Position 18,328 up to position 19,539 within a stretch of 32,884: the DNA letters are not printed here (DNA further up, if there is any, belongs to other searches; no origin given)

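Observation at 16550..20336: Cluster of four ~300-aa proteins fusing an invariant type IV pilin/pseudopilin N-terminus to a divergent LamG-like body, with no assembly machinery nearby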

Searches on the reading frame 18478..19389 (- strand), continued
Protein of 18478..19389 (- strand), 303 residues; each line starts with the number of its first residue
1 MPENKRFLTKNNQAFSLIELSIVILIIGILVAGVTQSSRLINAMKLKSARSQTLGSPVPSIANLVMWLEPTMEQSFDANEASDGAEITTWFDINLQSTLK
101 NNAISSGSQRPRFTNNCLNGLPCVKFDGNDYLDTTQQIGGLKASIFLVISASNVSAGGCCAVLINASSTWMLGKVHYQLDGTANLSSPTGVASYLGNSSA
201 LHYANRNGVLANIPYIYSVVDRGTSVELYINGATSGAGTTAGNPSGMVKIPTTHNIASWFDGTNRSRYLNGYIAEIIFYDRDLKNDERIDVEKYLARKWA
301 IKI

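Call 23: fold_search(model_id=the predicted structure, library=pdb)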
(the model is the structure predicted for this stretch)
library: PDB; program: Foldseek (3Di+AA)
matches with E <= 10: 1239; with E <= 0.001: 287
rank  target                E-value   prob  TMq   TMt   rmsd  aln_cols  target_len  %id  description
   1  9vyh_p                5.7e-09  1.00  0.55  0.60   5.0       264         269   12  Cyanopodophage Pan3 tailspike (released 2025-11-26)
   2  7ce2_A                2.9e-08  1.00  0.50  0.35   4.8       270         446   12  The Crystal structure of TeNT Hc complexed with neutralizing antibody (released 2021-04-07)
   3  5v38_A                3.6e-08  1.00  0.54  0.40   4.0       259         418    9  Crystal Structure of The Receptor-binding Domain of Botulinum Neurotoxin Type HA (released 2017-03-22)
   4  5mk8_A                3.8e-08  1.00  0.49  0.37   6.8       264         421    9  Crystal structure of the receptor-binding domain of the FA hybrid Clostridium botulinum neurotoxin (released 2018-03-28)
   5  5v38_B                5.6e-08  1.00  0.50  0.37   6.6       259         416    9  Crystal Structure of The Receptor-binding Domain of Botulinum Neurotoxin Type HA (released 2017-03-22)
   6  8rvi_A                5.9e-08  1.00  0.54  0.40   3.9       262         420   10  Structure of the binding domain of BoNT/A mutant H1253K in complex with the GM1a ganglioside receptor (released 2025-02-12)
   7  5mk8_B                5.9e-08  1.00  0.50  0.38   6.7       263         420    9  Crystal structure of the receptor-binding domain of the FA hybrid Clostridium botulinum neurotoxin (released 2018-03-28)
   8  5n0b_A                5.9e-08  1.00  0.49  0.13   4.4       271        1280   13  Crystal structure of the tetanus neurotoxin in complex with GD1a (released 2017-06-21)
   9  3b69                  7.7e-08  1.00  0.44  0.23   9.1       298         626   12  T cruzi Trans-sialidase complex with benzoylated NANA derivative (released 2008-05-13)
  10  1a8d                  8.1e-08  1.00  0.51  0.35   4.1       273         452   12  TETANUS TOXIN C FRAGMENT (released 1998-10-14)
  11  3hmy_A                9.6e-08  1.00  0.52  0.37   4.0       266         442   13  Crystal structure of HCR/T complexed with GT2 (released 2009-07-14)
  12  5hon_A                1.1e-07  1.00  0.49  0.69   6.2       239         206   11  Structure of Domain 4 of AbnA, a GH43 extracellular arabinanase from Geobacillus stearothermophilus, in complex with a (released 2017-02-01)
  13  5n0c_B                1.1e-07  1.00  0.50  0.13   4.5       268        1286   13  Crystal structure of the tetanus neurotoxin in complex with GM1a (released 2017-06-21)
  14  2vua                  1.2e-07  1.00  0.53  0.39   4.3       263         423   11  Crystal Structure of the Botulinum Neurotoxin Serotype A binding domain (released 2008-08-26)
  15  5ho2                  1.3e-07  1.00  0.48  0.20   6.3       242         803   14  Crystal structure of AbnA (open conformation), a GH43 extracellular arabinanase from Geobacillus stearothermophilus (released 2017-02-01)
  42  7oa7                  5.5e-07  1.00  0.50  0.45   5.3       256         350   11  PilC minor pilin of Streptococcus sanguinis 2908 type IV pili (released 2022-05-04)
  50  7oa8                  6.8e-07  1.00  0.50  0.42   6.0       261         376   13  PilC minor pilin of Streptococcus sanguinis SK36 type IV pili (released 2022-05-04)
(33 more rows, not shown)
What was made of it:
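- Closest known: Streptococcus sanguinis PilC minor pilin. Same: Foldseek E 5.5e-7, TM 0.50/0.45 to the model (call 23).
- Foldseek hits to lectin-like jelly rolls of clostridial neurotoxin Hc domains and trans-sialidases, and to S. sanguinis PilC 7oa7/7oa8 (E 5.5e-7, TM 0.50/0.45) (call 23).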

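Call 34: search_protein_families(library=pfam, proteins=[L051:712-1905:-, L051:1909-2481:-, L051:2489-3079:-, L051:3082-4356:-, L051:5005-5769:+, L051:5888-6802:-, L051:6970-8088:+, L051:8152-8814:-, L051:8936-9826:+, L051:11308-12717:-], max_evalue=0.01)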
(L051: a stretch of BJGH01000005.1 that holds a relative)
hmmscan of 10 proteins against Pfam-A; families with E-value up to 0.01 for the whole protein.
L051:712-1905:- (397 aa): 1 family
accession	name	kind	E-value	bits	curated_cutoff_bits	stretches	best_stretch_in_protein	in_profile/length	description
PF00482.28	T2SSF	-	2.9e-43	147.3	25.2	2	266-387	1-124/125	Type II secretion system (T2SS), protein F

L051:1909-2481:- (190 aa): 1 family
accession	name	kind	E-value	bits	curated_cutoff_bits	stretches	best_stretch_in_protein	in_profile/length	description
PF01327.26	Pep_deformylase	-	1.8e-53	180.8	22.8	1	5-178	2-155/156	Polypeptide deformylase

L051:2489-3079:- (196 aa): 1 family
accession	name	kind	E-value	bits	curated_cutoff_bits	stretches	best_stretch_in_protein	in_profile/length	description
PF00551.24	Formyl_trans_N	-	9.9e-59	198.6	26.1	1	6-184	2-180/181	Formyl transferase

L051:3082-4356:- (424 aa): 1 family
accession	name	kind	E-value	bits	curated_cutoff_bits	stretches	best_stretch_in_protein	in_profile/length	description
PF00162.24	PGK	-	1.1e-145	485.9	27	1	7-388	1-379/379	Phosphoglycerate kinase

L051:5005-5769:+ (254 aa): 9 families
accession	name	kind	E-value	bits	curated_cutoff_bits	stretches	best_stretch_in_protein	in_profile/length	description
PF02129.25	Peptidase_S15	-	1.3e-12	48.4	23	1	24-138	16-134/262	X-Pro dipeptidyl-peptidase (S15 family)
PF12146.15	Hydrolase_4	-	6.6e-12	45.7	27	1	49-133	23-110/239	Serine aminopeptidase, S33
PF00326.27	Peptidase_S9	-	2.3e-09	37.5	22.6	1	53-126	10-90/213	Prolyl oligopeptidase family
PF00561.26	Abhydrolase_1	-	1.9e-08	34.8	25.8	1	42-137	12-109/245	alpha/beta hydrolase fold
PF01738.24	DLH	-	3.3e-06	27.3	21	1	78-198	73-194/217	Dienelactone hydrolase family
PF20434.5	BD-FAE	-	9.5e-06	25.7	26.8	1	21-120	9-109/215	BD-FAE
PF12697.13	Abhydrolase_6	-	3.1e-05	25.2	26.3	1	51-136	21-97/217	Alpha/beta hydrolase family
PF20408.4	Abhydrolase_11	-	3.4e-05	24.1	27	1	38-195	12-170/193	Alpha/beta hydrolase domain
PF12740.14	PETase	-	0.00025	21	28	1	96-197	121-218/263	PET hydrolase-like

L051:5888-6802:- (304 aa): 2 families
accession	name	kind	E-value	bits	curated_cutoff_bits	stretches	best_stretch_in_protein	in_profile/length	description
PF07963.17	N_methyl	-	1.9e-06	27.7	21.2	1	6-30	2-26/27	Prokaryotic N-terminal methylation motif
PF13385.13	Laminin_G_3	-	0.00018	22.1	27.6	1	140-288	12-150/151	Concanavalin A-like lectin/glucanases superfamily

L051:6970-8088:+ (372 aa): 9 families
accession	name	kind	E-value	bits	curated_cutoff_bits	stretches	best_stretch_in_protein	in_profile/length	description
PF03054.22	tRNA_Me_trans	-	2.6e-75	253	20.6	1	16-213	2-201/202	tRNA methyl transferase HUP domain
PF20259.3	tRNA_Me_trans_M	-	3.6e-19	68.5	27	1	220-284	3-66/66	tRNA methyl transferase PRC-barrel domain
PF20258.4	tRNA_Me_trans_C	-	2.8e-17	63.3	20.6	1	291-367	2-77/77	Aminomethyltransferase beta-barrel domain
PF00733.27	Asn_synthase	-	4.6e-06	27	21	1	13-100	16-93/354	Asparagine synthase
PF06508.19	QueC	-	2e-05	24.6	22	1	17-200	2-177/210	Queuosine biosynthesis protein QueC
PF00764.25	Arginosuc_synth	-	0.00027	21.4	27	1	16-61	1-47/162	Arginosuccinate synthase N-terminal HUP domain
PF02540.23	NAD_synthase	-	0.00029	20.5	21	1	15-46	19-52/242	NAD synthase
PF24167.1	DUF7411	-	0.00065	19.8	28.7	1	17-99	3-71/194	Family of unknown function (DUF7411)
PF02568.20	ThiI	-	0.0042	17.1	20.5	0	16-88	5-74/197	Thiamine biosynthesis protein (ThiI)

L051:8152-8814:- (220 aa): 1 family
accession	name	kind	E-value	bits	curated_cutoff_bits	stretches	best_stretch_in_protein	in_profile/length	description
PF12570.13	DUF3750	-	5.5e-42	143.9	25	1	25-157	2-128/128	Protein of unknown function (DUF3750)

L051:8936-9826:+ (296 aa): 2 families
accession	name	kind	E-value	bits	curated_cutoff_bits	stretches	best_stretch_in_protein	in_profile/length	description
PF04393.18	DUF535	-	2.6e-55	188.2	27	1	16-285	6-280/281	Protein of unknown function (DUF535)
PF05871.18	ESCRT-II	-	0.0047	17.6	27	0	55-119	43-79/138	ESCRT-II complex subunit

L051:11308-12717:- (469 aa): 1 family
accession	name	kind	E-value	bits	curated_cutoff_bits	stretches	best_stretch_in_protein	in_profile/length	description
PF00144.29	Beta-lactamase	-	6.5e-22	78.6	27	1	43-378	22-312/329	Beta-lactamase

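Call 38: search_protein_families(library=pfam, proteins=[L078:1231-2265:-, L038:19460-20827:+, L025:4306-4686:-, L025:6037-6402:+, L025:8281-8841:-, L063:17960-18835:-], max_evalue=0.01)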
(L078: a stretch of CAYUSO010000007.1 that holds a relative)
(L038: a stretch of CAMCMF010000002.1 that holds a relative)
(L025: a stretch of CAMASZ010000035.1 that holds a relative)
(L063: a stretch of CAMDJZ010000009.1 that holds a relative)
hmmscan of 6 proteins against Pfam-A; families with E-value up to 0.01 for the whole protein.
L078:1231-2265:- (345 aa): 1 family
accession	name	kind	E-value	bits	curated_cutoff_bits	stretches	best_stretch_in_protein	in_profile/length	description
PF00437.27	T2SSE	-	2.6e-30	105.8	24.9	1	159-317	133-281/370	Type II/IV secretion system protein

L038:19460-20827:+ (456 aa): 5 families
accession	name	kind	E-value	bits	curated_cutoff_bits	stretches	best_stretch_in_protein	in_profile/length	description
PF13360.13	PQQ_2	-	1.8e-44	152.6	27.6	1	143-372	9-232/233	Outer membrane protein assembly factor BamB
PF13570.13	Beta-prop_ACSF4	-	2.6e-20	73.5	133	2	128-286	62-212/329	Beta-alanine-activating enzyme, beta-propeller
PF01011.28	PQQ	-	2.8e-10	40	26.7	0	300-335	48-83/595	Glucose/ethanol/alcohol dehydrogenase, beta-propeller domain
PF25293.1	Beta-prop_EMC1_N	-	1.3e-07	32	34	1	177-293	35-154/219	EMC1 N-terminal beta-propeller domain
PF23727.1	Beta-prop_FAM234A_B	-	0.0041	16.1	26.4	0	261-293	94-125/467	FAM234A/B beta-propeller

L025:4306-4686:- (126 aa): 0 families

L025:6037-6402:+ (121 aa): 2 families
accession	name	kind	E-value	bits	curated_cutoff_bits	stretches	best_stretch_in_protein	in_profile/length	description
PF01597.25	GCV_H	-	6.7e-44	149.2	22.2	1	2-120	2-121/122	Glycine cleavage H-protein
PF00364.28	Biotin_lipoyl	-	0.0021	18.3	22.1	0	38-74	21-57/73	Biotin-requiring enzyme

L025:8281-8841:- (186 aa): 1 family
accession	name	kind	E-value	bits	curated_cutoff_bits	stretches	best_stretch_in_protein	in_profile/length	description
PF01195.25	Pept_tRNA_hydro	-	3.6e-61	206.6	27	1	3-180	1-178/183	Peptidyl-tRNA hydrolase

L063:17960-18835:- (292 aa): 6 families
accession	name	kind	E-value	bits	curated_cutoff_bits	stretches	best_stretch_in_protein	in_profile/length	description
PF14805.11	THDPS_N_2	-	6.1e-26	90.8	25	1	17-81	2-67/67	Tetrahydrodipicolinate N-succinyltransferase N-terminal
PF00132.30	Hexapep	-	5.3e-15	54.8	27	2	193-226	2-35/36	Bacterial transferase hexapeptide (six repeats)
PF14602.12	Hexapep_2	-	4.7e-14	52.3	27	1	192-227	1-34/34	Hexapeptide repeat of succinyl-transferase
PF25084.1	LbH_EIF2B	-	9.5e-08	32.5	54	1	130-231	2-105/105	EIF2B subunit epsilon LbH domain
PF21711.3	DCTN5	-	0.00017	21.7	40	0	133-176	75-117/182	Dynactin subunit 5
PF24894.1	Hexapep_GlmU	-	0.0086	16.6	23.3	0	190-229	49-87/104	GlmU-like, C-terminal hexapeptide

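Call 45: search_protein_families(library=pfam, proteins=[L029:18288-19046:-, L029:15538-16332:-, L029:15100-15384:-, L029:8487-9872:+], max_evalue=1)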
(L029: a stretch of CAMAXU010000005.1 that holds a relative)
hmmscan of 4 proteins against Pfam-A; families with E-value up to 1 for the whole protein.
L029:18288-19046:- (252 aa): 7 families
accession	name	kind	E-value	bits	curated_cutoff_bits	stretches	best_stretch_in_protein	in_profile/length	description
PF06750.18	A24_N_bact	-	4.5e-22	78.3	23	1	12-99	1-84/84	Bacterial Peptidase A24 N-terminal domain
PF25207.1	DUF7837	-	2.5e-05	24.6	27.8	1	66-86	4-24/47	Domain of unknown function (DUF7837)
PF01569.27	PAP2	-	0.0064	16.7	27.2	1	109-175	60-128/130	PAP2 superfamily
PF12773.13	DZR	-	0.13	12.9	27.3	1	44-82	14-39/45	Double zinc ribbon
PF23580.1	Znf_XAF1_N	-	0.28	11.1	27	1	69-82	7-20/30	XIAP-associated factor 1-like, N-terminal zinc finger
PF22747.2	Zn_ribbon_DUF2089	-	0.4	11.3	27.6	0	44-53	14-23/32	DUF2089 zinc ribbon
PF18073.7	Zn_ribbon_LapB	-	0.86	9.8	25.7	0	67-74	14-21/28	Rubredoxin metal binding domain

L029:15538-16332:- (264 aa): 1 family
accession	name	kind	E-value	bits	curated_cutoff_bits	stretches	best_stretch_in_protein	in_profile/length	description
PF07963.17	N_methyl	-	3.6e-05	23.6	21.2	1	8-32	2-26/27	Prokaryotic N-terminal methylation motif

L029:15100-15384:- (94 aa): 1 family
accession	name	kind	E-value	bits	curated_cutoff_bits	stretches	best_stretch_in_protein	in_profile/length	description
PF04246.17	RseC_MucC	-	0.89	9.9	24.4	1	6-59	64-119/130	Positive regulator of sigma(E), RseC/MucC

L029:8487-9872:+ (461 aa): 2 families
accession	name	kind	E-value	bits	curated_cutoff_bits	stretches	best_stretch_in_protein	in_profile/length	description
PF13475.11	DUF4116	-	2e-25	88.5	24.9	4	166-211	4-49/49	Domain of unknown function (DUF4116)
PF13473.12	Cupredoxin_1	-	0.47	11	27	1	167-229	23-83/104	Cupredoxin-like domain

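Call 46: search_protein_families(library=ncbifam, proteins=[L029:18288-19046:-, L029:15538-16332:-, L078:1231-2265:-, L051:712-1905:-], max_evalue=0.01)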
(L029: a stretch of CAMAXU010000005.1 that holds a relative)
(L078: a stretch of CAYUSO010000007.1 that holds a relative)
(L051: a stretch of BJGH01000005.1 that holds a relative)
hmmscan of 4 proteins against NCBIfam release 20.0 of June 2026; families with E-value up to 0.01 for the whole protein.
L029:18288-19046:- (252 aa): 0 families

L029:15538-16332:- (264 aa): 2 families
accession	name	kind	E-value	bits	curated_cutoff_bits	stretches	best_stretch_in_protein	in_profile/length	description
TIGR02532.1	IV_pilin_GFxxxE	domain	0.00012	21.8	16.3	1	11-32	2-23/24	prepilin-type N-terminal cleavage/methylation domain-containing protein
NF049871.2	cytotoxin_MakA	exception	0.0041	16.1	320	1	16-70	195-250/354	alpha-pore-forming cytotoxin MakA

L078:1231-2265:- (345 aa): 18 families
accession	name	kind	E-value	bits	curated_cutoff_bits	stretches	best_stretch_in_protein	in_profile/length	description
NF010475.0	PRK13900.1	equivalog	1.1e-175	583.5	389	1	11-336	3-328/333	type IV secretion system ATPase VirB11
TIGR02788.1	VirB11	equivalog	2.4e-119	397.9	249.95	1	26-332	1-308/308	P-type DNA transfer ATPase VirB11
TIGR03819.1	heli_sec_ATPase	hypoth_equivalog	7.2e-57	193.1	373.15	1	22-330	54-338/340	TadA family conjugal transfer-associated ATPase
NF010425.0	PRK13851.1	equivalog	4.6e-55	186.9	461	1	16-319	7-314/344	type IV secretion system protein VirB11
TIGR02782.1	TrbB_P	equivalog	1e-54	185.9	304.55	2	158-329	126-289/303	P-type conjugative transfer ATPase TrbB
NF010469.0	PRK13894.1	subfamily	1.4e-39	136.3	508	1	24-330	28-304/320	conjugal transfer ATPase TrbB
NF010407.0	PRK13833.1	subfamily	4.4e-38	131.5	499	1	27-326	26-294/323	conjugal transfer protein TrbB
NF058587.1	archaellum_moto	equivalog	4.9e-31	108.1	550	2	164-285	271-391/527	archaellum flagellar ATPase motor FlaI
NF041000.1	ATPase_ComGA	equivalog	4.5e-12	45.5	300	1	170-293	130-248/267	competence type IV pilus ATPase ComGA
NF053672.1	bindosome_BasE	exception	4.5e-12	45.5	1000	1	171-320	273-413/512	bindosome assembly system ATPase subunit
TIGR01420.1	pilT_fam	subfamily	2.5e-10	40.1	319.1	1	171-330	125-282/343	PilT/PilU family type 4a pilus ATPase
TIGR02525.1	plasmid_TraJ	equivalog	2.8e-10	39.7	368.3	1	151-326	132-306/372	plasmid transfer ATPase TraJ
TIGR02533.1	type_II_gspE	equivalog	1.1e-06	27.6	630.25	1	149-291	220-360/486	type II secretion system ATPase GspE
NF007755.0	PRK10436.1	equivalog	1.9e-06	26.8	617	1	169-292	220-337/465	type II secretion system protein GspE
NF010335.0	PRK13764.1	equivalog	8.4e-06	24.6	340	1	167-320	262-396/613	ATPase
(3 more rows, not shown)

L051:712-1905:- (397 aa): 6 families
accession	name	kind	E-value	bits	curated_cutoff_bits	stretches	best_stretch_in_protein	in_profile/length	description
TIGR02120.1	GspF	equivalog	2.5e-75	254.2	424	1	4-391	1-396/401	type II secretion system inner membrane protein GspF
NF007861.0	PRK10573.1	equivalog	2.3e-64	218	401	1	4-391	7-393/401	protein transport protein HofC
NF052607.1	T4PiliAsmPilCThrm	equivalog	2.2e-62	211.5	700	1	1-394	1-402/406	type IV pilus assembly protein PilC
NF052606.1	T4PiliAsmPilCMyx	equivalog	1.8e-54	185.2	700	1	4-397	22-419/419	type IV pilus assembly protein PilC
NF047826.1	T3SSXpsF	equivalog_domain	1e-50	172.7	650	1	1-392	1-400/405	type II secretion system protein XpsF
NF041012.2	T4P_ComGB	equivalog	7.2e-38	130.8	240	1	62-392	5-330/332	competence type IV pilus assembly protein ComGB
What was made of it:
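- Closest known: T2SS minor pseudopilin GspH / major pseudopilin GspG. Same: The clade's platform protein scores best on the GspF model (call 46).
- The platform protein scores best against the GspF model (call 46).
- Tried and rejected: NCBIfam identifies the L078 ATPase as VirB11 of the type IV secretion system, so it was rejected as pilus machinery (call 46).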

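Call 48: find_homologous_proteins(query=L029:18288-19046:-, max_evalue=0.00001)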
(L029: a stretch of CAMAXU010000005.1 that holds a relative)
Query L029:18288-19046:- (252 aa): 355 proteins with E <= 0.00001 among 723 candidates; the best 120 are listed.
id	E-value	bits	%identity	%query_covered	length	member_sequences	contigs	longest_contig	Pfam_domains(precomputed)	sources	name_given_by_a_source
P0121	4.9e-152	523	92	100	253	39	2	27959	PF06750.19,PF25207.2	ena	-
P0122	2.8e-140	484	83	100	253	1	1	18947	PF06750.19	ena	-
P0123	6.7e-140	483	83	100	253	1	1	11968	PF06750.19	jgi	jgi:hypothetical protein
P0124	3.3e-138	478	84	97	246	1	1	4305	PF06750.19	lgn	-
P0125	6.7e-138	477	83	93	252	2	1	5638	PF06750.19,PF25207.2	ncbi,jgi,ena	jgi:prepilin signal peptidase PulO-like enzyme (type II secretory pathway)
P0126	1.1e-137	476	80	100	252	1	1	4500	PF06750.19,PF25207.2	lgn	-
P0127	1.5e-137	476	81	100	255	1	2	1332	PF06750.19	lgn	-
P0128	6.8e-137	473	81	100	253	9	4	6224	PF06750.19,PF25207.2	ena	-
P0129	6.9e-137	473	83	100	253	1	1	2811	PF06750.19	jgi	-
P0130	7.8e-137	473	83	97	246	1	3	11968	PF06750.19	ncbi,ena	-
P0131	2.9e-136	471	81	100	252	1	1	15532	PF06750.19,PF25207.2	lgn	-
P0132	3.8e-136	471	83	97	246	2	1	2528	PF06750.19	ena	-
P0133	6.6e-136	470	81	100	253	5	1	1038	PF06750.19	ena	-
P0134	8.5e-136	470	80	100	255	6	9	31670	PF06750.19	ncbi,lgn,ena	-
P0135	2.1e-135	468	82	100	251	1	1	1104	PF06750.19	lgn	-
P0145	3.5e-130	451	77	100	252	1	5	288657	PF06750.19,PF25207.2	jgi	jgi:leader peptidase (prepilin peptidase) / N-methyltransferase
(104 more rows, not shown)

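Call 51: search_protein_representatives(alignment_id=A3)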
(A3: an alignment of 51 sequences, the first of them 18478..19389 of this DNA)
Query: 51 sequences, 292 profile positions. Proteins with E-value up to 0.001 (for the whole library): 118884; up to 1e-10: 43410; up to 1e-30: 6018. The best 150 are listed.
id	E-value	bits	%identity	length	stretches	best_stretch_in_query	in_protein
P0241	2.0e-266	897.6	-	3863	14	54-291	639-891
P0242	1.0e-255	862.5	-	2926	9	78-291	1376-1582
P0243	4.7e-244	824.2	-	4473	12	54-291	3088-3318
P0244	1.5e-234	793.0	-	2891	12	57-288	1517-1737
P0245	5.7e-228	771.4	-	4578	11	47-291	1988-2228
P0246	6.1e-224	758.2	-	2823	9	55-290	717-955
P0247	7.9e-221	748.0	-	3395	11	48-291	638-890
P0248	5.9e-212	718.8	-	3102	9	77-291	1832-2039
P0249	2.2e-207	703.8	-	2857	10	56-290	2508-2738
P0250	8.3e-195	662.5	-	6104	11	68-291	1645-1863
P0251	2.1e-192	654.6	-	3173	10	51-289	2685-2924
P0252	1.1e-189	645.8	-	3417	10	45-289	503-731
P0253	3.2e-186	634.3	-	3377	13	56-291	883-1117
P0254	1.8e-176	602.3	-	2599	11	53-291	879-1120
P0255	1.1e-172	590.0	-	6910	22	118-287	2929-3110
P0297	7.3e-134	462.5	-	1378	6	55-289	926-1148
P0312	4.6e-124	430.3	-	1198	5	80-291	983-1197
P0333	1.3e-114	399.3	-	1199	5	57-291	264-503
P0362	8.7e-109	380.2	-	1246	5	54-289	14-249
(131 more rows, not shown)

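Call 53: list_cluster_members(proteins=[P0241, P0242, P0297, P0312, P0333, P0362])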
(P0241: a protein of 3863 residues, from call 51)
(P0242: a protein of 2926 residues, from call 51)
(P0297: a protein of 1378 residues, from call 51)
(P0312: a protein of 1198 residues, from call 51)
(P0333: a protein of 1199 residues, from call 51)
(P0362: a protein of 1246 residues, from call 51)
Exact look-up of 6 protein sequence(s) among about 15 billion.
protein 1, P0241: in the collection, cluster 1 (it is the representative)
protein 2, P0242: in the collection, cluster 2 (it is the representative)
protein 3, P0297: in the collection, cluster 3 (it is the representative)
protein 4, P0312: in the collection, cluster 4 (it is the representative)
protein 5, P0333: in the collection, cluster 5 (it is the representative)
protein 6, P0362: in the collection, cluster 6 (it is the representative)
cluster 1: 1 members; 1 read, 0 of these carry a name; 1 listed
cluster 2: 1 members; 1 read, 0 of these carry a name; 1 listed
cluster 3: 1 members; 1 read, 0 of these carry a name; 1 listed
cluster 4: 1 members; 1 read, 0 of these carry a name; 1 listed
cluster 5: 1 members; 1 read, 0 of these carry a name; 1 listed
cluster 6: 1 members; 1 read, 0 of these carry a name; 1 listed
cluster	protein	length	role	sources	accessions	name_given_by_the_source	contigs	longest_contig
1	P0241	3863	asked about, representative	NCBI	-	-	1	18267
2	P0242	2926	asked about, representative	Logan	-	-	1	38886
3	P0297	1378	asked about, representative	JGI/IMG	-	-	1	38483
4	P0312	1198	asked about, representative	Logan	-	-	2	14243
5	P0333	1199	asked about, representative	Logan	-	-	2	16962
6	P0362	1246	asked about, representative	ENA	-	-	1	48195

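Call 54: find_encoding_contigs(protein=P0362, flank=10000, max_places=2)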
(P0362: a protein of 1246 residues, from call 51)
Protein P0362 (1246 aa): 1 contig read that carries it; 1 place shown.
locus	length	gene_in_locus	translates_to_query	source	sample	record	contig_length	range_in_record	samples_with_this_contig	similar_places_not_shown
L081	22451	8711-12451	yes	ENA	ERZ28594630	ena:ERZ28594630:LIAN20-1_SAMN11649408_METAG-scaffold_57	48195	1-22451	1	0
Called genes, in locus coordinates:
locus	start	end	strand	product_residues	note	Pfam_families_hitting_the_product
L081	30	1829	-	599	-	-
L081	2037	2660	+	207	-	-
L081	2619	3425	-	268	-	-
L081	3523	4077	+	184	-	-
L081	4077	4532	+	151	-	-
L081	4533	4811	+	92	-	PF18454:Mtd_N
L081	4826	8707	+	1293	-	-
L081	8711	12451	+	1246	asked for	PF26628:DUF8202 (faint)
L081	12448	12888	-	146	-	-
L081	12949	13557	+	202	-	PF01391:Collagen (faint)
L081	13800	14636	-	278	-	-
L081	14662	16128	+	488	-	-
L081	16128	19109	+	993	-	PF01391:Collagen (faint), PF06739:SBBP (weak)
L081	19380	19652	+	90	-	-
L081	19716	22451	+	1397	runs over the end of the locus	PF04997:RNA_pol_Rpb1_1, PF00623:RNA_pol_Rpb1_2, PF04983:RNA_pol_Rpb1_3, PF05000:RNA_pol_Rpb1_4, PF04998:RNA_pol_Rpb1_5, PF04992:RNA_pol_Rpb1_6 (faint), PF04990:RNA_pol_Rpb1_7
